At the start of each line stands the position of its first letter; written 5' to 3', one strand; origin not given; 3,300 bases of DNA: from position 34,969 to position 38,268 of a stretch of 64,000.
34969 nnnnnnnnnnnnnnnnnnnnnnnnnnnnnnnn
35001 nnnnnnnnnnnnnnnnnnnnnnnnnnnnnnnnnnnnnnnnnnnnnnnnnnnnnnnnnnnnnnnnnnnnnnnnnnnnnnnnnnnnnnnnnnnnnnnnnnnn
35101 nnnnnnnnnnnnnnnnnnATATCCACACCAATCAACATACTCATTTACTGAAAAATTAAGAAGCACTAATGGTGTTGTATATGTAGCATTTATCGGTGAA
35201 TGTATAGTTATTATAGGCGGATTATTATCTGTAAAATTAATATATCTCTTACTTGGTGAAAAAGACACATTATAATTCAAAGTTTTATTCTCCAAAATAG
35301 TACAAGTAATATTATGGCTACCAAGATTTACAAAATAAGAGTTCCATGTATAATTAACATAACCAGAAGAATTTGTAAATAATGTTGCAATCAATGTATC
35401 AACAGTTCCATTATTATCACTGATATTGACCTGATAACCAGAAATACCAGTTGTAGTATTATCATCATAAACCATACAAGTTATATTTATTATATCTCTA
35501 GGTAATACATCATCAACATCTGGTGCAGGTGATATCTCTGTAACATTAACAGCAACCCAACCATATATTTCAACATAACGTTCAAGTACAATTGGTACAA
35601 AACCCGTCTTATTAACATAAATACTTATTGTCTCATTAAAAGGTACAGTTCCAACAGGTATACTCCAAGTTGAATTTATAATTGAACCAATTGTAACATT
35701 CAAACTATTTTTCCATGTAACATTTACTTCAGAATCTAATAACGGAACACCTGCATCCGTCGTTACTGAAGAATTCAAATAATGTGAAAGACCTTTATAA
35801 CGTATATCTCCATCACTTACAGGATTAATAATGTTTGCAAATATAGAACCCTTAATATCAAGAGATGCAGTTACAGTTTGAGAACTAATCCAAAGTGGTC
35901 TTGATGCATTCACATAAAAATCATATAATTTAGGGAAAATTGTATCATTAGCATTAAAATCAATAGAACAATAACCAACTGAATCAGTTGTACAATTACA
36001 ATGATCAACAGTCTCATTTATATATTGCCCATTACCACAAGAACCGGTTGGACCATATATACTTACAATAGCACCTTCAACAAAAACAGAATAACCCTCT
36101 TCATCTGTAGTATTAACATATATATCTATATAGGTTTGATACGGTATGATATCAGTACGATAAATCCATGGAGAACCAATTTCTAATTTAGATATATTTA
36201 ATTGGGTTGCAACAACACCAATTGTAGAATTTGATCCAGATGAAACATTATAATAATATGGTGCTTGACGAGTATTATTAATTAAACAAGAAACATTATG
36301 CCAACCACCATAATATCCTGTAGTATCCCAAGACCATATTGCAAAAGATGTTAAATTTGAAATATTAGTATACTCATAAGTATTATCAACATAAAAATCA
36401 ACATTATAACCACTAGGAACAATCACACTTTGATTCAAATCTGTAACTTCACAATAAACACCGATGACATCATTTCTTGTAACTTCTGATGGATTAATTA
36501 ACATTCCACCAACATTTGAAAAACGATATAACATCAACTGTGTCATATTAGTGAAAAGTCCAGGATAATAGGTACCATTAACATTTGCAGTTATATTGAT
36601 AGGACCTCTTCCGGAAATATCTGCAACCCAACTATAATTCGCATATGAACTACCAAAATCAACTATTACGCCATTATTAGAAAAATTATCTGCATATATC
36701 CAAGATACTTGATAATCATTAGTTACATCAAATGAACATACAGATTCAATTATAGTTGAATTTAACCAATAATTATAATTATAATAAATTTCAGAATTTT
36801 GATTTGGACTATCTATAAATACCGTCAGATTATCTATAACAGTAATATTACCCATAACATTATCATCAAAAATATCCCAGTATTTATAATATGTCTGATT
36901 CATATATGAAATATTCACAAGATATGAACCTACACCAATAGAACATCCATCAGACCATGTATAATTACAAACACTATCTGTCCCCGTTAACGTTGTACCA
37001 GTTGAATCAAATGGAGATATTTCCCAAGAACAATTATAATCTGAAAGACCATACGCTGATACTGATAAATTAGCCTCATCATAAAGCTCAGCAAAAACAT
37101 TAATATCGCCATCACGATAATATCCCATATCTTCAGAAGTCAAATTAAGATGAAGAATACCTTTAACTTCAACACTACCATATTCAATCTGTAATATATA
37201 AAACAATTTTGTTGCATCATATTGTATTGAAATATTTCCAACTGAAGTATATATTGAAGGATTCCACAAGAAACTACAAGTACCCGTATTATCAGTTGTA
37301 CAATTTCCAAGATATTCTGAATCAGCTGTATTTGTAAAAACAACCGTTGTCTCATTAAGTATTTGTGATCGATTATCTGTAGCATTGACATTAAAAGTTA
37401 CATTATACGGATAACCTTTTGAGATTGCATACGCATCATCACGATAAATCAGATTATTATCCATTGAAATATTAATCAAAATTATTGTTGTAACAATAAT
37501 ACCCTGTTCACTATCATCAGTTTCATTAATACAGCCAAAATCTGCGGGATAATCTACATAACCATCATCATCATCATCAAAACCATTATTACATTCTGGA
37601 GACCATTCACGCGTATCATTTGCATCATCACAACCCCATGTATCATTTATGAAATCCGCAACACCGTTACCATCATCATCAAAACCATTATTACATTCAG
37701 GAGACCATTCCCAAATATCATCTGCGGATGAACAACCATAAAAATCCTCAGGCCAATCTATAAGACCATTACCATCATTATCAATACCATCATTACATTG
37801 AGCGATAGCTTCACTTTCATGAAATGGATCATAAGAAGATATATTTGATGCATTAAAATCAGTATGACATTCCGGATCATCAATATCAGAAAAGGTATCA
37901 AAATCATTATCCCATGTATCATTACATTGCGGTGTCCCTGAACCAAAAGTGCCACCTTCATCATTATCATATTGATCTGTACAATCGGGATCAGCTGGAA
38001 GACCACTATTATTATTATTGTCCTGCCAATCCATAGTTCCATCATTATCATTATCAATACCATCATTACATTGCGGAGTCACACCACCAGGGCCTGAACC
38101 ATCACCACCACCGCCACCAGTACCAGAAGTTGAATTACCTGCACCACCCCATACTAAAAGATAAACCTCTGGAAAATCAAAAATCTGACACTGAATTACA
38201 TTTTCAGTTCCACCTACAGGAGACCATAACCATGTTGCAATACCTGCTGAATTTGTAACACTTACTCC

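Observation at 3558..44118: Tandem giant surface proteins, each fused to a cytoplasmic HerA/FtsK/VirB4-type ring ATPase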

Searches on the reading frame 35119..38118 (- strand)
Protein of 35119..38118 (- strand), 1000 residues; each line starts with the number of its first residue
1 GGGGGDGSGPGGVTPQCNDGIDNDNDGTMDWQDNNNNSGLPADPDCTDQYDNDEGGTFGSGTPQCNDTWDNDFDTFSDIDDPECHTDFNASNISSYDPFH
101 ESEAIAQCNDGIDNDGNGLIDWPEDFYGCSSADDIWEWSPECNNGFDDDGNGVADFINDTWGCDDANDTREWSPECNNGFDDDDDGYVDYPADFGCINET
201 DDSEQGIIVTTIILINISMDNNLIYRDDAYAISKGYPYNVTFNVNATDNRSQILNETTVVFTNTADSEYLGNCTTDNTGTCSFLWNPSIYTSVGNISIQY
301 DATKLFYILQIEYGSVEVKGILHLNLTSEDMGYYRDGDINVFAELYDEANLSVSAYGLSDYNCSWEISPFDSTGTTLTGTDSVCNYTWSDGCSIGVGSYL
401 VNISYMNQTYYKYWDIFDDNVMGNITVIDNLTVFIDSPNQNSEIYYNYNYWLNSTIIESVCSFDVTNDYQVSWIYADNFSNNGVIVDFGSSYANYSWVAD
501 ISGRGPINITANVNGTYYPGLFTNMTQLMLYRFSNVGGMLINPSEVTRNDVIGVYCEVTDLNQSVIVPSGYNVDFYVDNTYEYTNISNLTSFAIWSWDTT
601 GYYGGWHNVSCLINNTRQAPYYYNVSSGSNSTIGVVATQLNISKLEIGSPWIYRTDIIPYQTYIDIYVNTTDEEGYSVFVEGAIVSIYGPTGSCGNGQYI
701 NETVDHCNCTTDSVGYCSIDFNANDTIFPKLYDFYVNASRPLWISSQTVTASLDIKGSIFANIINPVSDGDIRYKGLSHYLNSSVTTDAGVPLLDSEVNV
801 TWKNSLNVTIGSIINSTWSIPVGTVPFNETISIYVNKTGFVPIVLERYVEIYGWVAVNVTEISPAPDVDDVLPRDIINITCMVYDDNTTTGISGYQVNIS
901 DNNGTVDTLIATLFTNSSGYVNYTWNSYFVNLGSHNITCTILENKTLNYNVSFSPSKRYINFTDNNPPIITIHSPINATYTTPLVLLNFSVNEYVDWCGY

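Call 60: search_protein_families(library=pfam, proteins=[window:35119-38118:-], max_evalue=0.05)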
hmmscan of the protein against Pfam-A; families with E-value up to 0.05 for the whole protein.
window:35119-38118:- (1000 aa): 2 families
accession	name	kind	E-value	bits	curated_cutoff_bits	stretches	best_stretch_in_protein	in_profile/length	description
PF17789.7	MG4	-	0.0056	17.3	24.7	1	233-304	11-79/95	Macroglobulin domain MG4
PF02369.22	Big_1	-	0.014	16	34.9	0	879-953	21-92/93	Bacterial Ig-like domain (group 1)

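Call 83: search_protein_families(library=ncbifam, proteins=[window:35119-38118:-], max_evalue=0.01)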
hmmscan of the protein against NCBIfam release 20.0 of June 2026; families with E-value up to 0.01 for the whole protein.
window:35119-38118:- (1000 aa): 2 families
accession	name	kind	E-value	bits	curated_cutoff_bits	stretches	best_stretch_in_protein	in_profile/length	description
NF033662.1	acid_disulf_rpt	repeat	9.4e-16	57.3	41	4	106-121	5-20/32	acidic double-disulfide repeat-containing protein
TIGR02962.1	hdxy_isourate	equivalog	0.0056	17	87.45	0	878-994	3-110/113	hydroxyisourate hydrolase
